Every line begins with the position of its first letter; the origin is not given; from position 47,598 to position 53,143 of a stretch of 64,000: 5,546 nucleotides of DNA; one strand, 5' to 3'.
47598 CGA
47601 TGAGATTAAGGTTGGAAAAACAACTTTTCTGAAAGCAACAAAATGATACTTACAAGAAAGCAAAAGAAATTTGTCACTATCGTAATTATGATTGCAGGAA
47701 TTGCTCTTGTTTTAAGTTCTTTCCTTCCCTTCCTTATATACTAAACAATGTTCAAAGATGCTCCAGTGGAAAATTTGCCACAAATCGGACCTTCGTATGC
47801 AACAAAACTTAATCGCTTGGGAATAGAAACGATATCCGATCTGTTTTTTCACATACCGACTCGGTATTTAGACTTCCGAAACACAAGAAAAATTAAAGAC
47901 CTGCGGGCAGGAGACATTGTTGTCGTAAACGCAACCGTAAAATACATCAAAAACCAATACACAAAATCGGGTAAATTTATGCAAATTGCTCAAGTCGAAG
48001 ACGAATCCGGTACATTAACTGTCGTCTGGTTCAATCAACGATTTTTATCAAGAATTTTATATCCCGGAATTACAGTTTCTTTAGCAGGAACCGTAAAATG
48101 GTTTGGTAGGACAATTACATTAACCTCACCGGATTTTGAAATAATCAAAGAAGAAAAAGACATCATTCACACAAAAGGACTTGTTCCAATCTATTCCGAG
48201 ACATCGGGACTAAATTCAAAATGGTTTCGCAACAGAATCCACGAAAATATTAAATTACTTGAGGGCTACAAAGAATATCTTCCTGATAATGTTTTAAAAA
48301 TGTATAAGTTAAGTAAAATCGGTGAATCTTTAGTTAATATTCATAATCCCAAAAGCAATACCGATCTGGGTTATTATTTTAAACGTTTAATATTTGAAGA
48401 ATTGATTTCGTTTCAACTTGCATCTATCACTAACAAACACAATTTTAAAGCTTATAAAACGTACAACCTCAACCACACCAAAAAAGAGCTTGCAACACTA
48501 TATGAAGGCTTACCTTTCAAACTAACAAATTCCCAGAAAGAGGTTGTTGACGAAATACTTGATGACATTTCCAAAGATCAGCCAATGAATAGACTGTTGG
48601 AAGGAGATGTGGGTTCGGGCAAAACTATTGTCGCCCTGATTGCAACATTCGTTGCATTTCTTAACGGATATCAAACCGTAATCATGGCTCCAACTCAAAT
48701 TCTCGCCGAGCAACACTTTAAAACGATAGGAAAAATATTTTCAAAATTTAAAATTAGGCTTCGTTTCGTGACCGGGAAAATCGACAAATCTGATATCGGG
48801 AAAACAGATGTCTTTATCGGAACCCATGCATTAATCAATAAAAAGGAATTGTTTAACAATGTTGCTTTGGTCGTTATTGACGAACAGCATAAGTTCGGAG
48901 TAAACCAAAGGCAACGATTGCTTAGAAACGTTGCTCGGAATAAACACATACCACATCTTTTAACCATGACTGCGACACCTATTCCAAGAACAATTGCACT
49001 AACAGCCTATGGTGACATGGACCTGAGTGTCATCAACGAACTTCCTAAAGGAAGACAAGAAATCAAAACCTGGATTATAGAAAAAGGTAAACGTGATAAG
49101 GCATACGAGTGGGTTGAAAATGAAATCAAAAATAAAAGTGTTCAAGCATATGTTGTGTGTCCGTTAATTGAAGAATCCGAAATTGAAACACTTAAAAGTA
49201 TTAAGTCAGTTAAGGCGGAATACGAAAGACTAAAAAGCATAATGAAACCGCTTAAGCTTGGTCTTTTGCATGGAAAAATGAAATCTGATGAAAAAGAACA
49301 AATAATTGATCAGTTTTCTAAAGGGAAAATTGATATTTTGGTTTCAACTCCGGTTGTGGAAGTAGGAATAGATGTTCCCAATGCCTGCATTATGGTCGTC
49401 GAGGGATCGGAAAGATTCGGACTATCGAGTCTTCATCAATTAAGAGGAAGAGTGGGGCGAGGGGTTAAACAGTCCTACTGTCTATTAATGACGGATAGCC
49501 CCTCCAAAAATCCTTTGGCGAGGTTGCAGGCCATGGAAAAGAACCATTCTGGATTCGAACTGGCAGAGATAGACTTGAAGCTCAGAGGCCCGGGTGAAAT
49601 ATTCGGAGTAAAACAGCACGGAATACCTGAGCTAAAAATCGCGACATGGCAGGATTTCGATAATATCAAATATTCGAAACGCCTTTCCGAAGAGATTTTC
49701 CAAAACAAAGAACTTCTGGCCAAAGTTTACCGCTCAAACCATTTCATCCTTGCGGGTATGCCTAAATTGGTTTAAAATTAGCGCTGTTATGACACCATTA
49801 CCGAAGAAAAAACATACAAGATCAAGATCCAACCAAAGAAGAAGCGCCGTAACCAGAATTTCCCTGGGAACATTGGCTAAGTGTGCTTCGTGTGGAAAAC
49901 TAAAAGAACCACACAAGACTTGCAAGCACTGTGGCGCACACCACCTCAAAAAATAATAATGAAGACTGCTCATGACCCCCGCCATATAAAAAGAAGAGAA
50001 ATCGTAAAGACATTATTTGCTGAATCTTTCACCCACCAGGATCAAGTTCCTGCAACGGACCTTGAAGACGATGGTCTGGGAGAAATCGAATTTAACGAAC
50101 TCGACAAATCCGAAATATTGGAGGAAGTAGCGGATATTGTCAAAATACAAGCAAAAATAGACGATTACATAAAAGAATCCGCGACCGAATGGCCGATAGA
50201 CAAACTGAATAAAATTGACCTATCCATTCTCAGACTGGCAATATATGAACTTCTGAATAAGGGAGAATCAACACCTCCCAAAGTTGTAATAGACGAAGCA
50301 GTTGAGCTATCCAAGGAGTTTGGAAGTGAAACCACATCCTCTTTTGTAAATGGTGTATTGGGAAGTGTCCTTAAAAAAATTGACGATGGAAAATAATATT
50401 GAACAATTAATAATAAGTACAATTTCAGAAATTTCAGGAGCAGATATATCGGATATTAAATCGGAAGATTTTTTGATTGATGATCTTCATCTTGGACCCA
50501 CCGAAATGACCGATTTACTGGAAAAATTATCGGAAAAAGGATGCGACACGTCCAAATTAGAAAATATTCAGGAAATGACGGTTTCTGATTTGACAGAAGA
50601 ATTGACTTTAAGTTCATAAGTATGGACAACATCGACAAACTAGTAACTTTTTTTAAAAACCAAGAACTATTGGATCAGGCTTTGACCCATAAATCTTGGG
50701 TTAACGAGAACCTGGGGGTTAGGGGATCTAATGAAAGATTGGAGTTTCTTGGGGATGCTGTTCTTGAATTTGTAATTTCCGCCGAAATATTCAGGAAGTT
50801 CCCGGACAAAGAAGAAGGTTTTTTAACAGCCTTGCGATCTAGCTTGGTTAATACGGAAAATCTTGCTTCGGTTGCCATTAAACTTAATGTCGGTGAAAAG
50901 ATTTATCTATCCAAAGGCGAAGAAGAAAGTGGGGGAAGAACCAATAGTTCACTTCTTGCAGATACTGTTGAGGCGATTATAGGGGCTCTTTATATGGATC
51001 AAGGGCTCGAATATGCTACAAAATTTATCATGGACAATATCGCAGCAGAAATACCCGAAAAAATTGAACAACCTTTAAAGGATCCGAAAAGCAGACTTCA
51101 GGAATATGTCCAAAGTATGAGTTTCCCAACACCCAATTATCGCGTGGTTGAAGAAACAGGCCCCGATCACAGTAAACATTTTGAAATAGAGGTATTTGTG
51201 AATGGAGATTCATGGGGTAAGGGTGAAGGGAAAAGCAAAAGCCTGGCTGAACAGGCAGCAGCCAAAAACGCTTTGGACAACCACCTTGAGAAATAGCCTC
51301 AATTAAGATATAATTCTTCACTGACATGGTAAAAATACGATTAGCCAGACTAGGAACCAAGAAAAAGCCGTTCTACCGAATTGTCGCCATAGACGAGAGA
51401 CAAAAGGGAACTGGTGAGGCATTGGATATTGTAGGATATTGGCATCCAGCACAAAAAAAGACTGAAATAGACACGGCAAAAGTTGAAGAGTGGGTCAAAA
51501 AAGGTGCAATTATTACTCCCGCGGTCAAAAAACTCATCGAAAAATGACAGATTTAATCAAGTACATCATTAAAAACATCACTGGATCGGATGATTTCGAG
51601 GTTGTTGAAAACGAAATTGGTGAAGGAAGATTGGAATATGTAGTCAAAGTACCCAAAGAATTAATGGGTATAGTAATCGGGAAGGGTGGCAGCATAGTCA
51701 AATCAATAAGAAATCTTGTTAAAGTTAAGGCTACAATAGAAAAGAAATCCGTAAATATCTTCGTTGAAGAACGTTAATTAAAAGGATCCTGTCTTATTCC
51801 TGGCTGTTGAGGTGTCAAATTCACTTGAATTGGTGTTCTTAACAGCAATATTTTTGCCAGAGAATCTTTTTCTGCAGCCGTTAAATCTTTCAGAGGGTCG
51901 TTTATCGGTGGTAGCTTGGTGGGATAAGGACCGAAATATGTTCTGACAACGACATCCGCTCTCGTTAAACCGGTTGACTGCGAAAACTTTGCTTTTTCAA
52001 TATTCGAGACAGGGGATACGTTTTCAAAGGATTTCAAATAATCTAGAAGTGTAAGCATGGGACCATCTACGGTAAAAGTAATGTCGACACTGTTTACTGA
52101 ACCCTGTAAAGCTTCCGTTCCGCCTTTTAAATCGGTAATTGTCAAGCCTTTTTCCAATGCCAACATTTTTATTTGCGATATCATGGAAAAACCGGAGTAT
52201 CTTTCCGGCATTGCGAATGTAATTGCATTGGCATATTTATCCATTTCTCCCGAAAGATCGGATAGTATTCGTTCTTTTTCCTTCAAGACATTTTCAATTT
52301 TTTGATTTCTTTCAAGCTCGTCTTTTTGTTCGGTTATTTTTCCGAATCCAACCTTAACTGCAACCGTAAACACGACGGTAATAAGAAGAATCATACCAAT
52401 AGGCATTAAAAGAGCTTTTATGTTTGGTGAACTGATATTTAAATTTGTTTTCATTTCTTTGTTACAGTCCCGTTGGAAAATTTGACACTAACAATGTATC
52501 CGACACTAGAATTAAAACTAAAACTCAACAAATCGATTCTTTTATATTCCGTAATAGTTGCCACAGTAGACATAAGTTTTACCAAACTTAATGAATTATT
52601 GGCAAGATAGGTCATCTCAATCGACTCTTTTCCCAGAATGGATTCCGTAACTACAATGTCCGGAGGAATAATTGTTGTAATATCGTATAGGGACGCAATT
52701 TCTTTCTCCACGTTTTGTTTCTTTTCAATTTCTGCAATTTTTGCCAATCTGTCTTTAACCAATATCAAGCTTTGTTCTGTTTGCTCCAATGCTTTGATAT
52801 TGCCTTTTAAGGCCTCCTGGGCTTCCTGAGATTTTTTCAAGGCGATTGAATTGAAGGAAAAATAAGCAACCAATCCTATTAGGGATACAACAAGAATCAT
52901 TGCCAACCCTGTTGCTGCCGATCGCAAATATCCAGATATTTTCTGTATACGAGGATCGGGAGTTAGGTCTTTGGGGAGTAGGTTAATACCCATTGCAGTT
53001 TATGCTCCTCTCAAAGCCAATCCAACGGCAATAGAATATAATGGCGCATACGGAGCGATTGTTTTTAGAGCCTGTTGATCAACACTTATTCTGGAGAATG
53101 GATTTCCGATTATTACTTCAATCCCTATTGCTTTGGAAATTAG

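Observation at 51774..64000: Complete secretin-less (monoderm-type) type IV pilus locus with seven tandem pilin paralogs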

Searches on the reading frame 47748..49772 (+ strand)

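Call 12: search_protein_families(library=pfam, proteins=[window:47748-49772:+], max_evalue=0.001)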
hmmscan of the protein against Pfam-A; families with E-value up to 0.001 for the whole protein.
window:47748-49772:+ (675 aa): 8 families
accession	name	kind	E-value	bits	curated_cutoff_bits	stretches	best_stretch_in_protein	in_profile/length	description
PF00270.35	DEAD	-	8e-28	97.7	26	1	261-416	2-164/167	DEAD/DEAH box helicase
PF17191.10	RecG_wedge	-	6.3e-24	84.8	23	1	12-169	7-160/162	RecG wedge domain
PF00271.37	Helicase_C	-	1.9e-18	67.2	23.5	1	456-571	6-108/110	Helicase conserved C-terminal domain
PF04851.21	ResIII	-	4.9e-15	56.3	22.5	1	257-411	2-162/164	Type III restriction enzyme, res subunit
PF19833.4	RecG_dom3_C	-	2e-07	31.4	26.8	1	601-655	3-59/87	ATP-dependent DNA helicase RecG, domain 3, C-terminal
PF22590.2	Cas3-like_C_2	-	1.2e-05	25.9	27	1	484-571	11-103/106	CRISPR-associated nuclease/helicase Cas3, C-terminal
PF13604.12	AAA_30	-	2e-05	24.8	27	1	259-397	2-114/191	AAA domain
PF01336.31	tRNA_anti-codon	-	6.7e-05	23.2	27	1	58-133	1-75/75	OB-fold nucleic acid binding domain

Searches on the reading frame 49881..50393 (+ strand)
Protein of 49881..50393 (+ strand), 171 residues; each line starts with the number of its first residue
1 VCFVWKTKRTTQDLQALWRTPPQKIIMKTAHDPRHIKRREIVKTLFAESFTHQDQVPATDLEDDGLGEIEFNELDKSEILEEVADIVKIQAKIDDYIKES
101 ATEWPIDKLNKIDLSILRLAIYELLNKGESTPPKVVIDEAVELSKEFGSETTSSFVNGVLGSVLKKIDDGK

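Call 80: search_protein_families(library=pfam, proteins=[window:49881-50393:+], max_evalue=0.0001)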
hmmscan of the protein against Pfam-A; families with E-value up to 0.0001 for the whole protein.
window:49881-50393:+ (171 aa): 1 family
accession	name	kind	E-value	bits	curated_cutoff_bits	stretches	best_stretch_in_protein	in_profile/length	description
PF01029.23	NusB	-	1.1e-26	94.3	23.1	1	37-165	3-133/133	NusB family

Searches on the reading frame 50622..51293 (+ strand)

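Call 80: search_protein_families(library=pfam, proteins=[window:50622-51293:+], max_evalue=0.0001)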
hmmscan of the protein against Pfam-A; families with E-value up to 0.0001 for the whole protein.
window:50622-51293:+ (224 aa): 5 families
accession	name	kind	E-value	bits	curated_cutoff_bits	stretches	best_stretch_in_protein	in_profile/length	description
PF14622.11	Ribonucleas_3_3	-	9.7e-40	136.1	35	1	13-142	1-126/128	Ribonuclease-III-like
PF00636.31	Ribonuclease_3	-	5.7e-25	88.5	27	1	38-128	1-102/102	Ribonuclease III domain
PF00035.32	dsrm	-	9.4e-21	74.6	23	1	155-220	1-65/66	Double-stranded RNA binding motif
PF22935.1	RM44_endonuclase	-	1.2e-06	29.1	27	1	10-123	32-139/139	Large ribosomal subunit protein mL44, endonuclease domain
PF14709.13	DND1_DSRM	-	2.3e-06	28.2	25.7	1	154-200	2-49/80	double strand RNA binding domain from DEAD END PROTEIN 1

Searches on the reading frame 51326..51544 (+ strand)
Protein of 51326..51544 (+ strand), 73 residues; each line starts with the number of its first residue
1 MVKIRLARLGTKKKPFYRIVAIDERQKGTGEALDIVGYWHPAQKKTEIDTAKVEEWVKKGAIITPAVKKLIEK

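Call 80: search_protein_families(library=pfam, proteins=[window:51326-51544:+], max_evalue=0.0001)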
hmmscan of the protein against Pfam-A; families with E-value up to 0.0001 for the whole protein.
window:51326-51544:+ (73 aa): 1 family
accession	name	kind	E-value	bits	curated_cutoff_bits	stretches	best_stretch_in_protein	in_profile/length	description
PF00886.24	Ribosomal_S16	-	8.6e-17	61.3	27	1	8-64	1-62/62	Ribosomal protein S16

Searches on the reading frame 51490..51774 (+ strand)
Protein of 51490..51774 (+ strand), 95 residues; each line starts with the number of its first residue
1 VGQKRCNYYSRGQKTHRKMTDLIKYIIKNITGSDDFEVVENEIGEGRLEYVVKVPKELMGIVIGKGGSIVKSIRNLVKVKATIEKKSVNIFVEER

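Call 80: search_protein_families(library=pfam, proteins=[window:51490-51774:+], max_evalue=0.0001)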
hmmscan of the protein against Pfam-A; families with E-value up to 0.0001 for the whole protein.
window:51490-51774:+ (95 aa): 3 families
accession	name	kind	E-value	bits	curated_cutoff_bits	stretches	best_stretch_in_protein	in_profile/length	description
PF13083.13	KH_KhpA-B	-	5.8e-12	45.8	32.1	1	21-90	2-71/73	KhpA/KhpB, KH domain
PF00013.35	KH_1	-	1.7e-07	31.4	21.5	1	51-86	3-39/66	KH domain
PF07650.23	KH_2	-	1.9e-05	24.8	22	1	42-94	19-72/78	KH domain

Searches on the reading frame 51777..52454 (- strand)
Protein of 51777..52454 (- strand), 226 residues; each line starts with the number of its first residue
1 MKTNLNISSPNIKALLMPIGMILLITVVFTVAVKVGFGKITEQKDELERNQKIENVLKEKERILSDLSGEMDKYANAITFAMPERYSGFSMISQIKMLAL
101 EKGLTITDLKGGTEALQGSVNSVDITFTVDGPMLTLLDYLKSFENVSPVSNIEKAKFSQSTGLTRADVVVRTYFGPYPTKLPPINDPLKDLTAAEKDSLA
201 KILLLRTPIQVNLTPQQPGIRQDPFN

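Call 4: search_protein_families(library=pfam, proteins=[window:51777-52454:-], max_evalue=0.01)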
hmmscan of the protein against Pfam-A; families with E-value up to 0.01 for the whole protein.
window:51777-52454:- (226 aa): 1 family
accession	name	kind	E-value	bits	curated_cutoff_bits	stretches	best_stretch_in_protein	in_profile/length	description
PF10741.14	T2SSM_b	-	0.008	16.5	21.7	0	91-158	19-86/111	Type II secretion system (T2SS), protein M subtype b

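Call 6: search_protein_families(library=ncbifam, proteins=[window:51777-52454:-], max_evalue=0.01)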
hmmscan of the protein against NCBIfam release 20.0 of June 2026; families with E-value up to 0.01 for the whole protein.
window:51777-52454:- (226 aa): 1 family
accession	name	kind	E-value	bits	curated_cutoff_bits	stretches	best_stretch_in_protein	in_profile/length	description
NF040576.1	T2SS_GspM_XpsM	equivalog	0.0027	17.4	60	1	21-165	16-158/180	type II secretion system protein GspM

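Call 32: search_solved_structures(query=A3, max_evalue=1)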
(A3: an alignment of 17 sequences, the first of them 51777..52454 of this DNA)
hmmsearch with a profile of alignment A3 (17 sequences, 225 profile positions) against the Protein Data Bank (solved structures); distinct sequences matched with E-value up to 1: 11.
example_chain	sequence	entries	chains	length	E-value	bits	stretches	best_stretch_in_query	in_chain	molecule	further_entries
3jc8_Oa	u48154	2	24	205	6.8e-07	31.9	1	44-163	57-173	PilO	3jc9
2rjz_A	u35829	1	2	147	0.037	16.4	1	59-168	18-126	PilO protein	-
5uvr_A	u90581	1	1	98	0.24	13.8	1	99-169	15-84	PilO protein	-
2fhm_A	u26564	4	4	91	0.29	13.6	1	123-159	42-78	Probable acylphosphatase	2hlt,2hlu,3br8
7rmy_A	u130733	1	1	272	0.56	12.6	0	20-77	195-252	De Novo designed tunable homodimer, D_3-337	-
8hhh_B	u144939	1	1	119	0.59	12.5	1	9-62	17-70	Cell division protein FtsB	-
5sv0_B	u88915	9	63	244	0.63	12.4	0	18-71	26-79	Biopolymer transport protein ExbB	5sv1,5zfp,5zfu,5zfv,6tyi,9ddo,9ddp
2oqq_A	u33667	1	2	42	0.75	12.2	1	37-69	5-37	Transcription factor HY5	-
8hhg_B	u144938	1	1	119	0.81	12.1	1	9-61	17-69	Cell division protein FtsB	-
8hhf_B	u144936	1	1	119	0.9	11.9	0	9-61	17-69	Cell division protein FtsB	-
8w53_B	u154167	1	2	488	0.97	11.8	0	152-182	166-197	Glycosyltransferase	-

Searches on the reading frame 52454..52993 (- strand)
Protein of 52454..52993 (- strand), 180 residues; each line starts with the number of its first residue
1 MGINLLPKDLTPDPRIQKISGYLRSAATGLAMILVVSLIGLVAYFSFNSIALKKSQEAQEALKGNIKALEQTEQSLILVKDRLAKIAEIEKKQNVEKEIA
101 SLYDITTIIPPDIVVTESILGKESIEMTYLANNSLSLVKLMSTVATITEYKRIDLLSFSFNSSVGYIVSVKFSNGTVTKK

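Call 4: search_protein_families(library=pfam, proteins=[window:52454-52993:-], max_evalue=0.01)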
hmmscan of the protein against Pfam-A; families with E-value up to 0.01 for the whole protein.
window:52454-52993:- (180 aa): 0 families

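Call 6: search_protein_families(library=ncbifam, proteins=[window:52454-52993:-], max_evalue=0.01)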
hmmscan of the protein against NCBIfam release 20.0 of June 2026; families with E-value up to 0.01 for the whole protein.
window:52454-52993:- (180 aa): 1 family
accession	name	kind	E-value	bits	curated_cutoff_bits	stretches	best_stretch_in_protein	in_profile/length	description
NF041775.1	typeIV_PilA_Myxo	equivalog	0.0093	15.9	400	0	30-88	16-74/214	type IV pilin protein PilA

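Call 31: search_solved_structures(query=A2, max_evalue=1)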
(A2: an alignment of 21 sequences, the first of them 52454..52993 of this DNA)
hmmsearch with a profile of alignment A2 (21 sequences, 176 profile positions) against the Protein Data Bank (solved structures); distinct sequences matched with E-value up to 1: 5.
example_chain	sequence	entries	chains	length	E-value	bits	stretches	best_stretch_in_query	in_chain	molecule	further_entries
4i9c_A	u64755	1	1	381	0.022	17.9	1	61-99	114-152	Response regulator aspartate phosphatase F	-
4i9e_A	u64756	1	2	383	0.022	17.9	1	61-99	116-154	Response regulator aspartate phosphatase F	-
3ulq_A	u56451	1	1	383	0.022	17.9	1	61-99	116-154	Response regulator aspartate phosphatase F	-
6m6z_A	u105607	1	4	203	0.036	17.2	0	18-73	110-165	TMH4C4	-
3jc8_Na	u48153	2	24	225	0.36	13.9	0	1-73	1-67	PilN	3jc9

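Call 84: search_solved_structures(query=A2, max_evalue=1, show_alignments=5)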
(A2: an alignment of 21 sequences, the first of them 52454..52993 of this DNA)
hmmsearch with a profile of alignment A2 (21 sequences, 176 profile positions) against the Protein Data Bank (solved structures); distinct sequences matched with E-value up to 1: 5.
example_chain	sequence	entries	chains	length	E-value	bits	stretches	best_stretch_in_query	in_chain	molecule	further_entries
4i9c_A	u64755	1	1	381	0.022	17.9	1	61-99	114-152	Response regulator aspartate phosphatase F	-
4i9e_A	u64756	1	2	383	0.022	17.9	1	61-99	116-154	Response regulator aspartate phosphatase F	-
3ulq_A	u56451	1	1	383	0.022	17.9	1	61-99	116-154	Response regulator aspartate phosphatase F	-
6m6z_A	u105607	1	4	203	0.036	17.2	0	18-73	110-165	TMH4C4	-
3jc8_Na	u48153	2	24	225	0.36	13.9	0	1-73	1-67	PilN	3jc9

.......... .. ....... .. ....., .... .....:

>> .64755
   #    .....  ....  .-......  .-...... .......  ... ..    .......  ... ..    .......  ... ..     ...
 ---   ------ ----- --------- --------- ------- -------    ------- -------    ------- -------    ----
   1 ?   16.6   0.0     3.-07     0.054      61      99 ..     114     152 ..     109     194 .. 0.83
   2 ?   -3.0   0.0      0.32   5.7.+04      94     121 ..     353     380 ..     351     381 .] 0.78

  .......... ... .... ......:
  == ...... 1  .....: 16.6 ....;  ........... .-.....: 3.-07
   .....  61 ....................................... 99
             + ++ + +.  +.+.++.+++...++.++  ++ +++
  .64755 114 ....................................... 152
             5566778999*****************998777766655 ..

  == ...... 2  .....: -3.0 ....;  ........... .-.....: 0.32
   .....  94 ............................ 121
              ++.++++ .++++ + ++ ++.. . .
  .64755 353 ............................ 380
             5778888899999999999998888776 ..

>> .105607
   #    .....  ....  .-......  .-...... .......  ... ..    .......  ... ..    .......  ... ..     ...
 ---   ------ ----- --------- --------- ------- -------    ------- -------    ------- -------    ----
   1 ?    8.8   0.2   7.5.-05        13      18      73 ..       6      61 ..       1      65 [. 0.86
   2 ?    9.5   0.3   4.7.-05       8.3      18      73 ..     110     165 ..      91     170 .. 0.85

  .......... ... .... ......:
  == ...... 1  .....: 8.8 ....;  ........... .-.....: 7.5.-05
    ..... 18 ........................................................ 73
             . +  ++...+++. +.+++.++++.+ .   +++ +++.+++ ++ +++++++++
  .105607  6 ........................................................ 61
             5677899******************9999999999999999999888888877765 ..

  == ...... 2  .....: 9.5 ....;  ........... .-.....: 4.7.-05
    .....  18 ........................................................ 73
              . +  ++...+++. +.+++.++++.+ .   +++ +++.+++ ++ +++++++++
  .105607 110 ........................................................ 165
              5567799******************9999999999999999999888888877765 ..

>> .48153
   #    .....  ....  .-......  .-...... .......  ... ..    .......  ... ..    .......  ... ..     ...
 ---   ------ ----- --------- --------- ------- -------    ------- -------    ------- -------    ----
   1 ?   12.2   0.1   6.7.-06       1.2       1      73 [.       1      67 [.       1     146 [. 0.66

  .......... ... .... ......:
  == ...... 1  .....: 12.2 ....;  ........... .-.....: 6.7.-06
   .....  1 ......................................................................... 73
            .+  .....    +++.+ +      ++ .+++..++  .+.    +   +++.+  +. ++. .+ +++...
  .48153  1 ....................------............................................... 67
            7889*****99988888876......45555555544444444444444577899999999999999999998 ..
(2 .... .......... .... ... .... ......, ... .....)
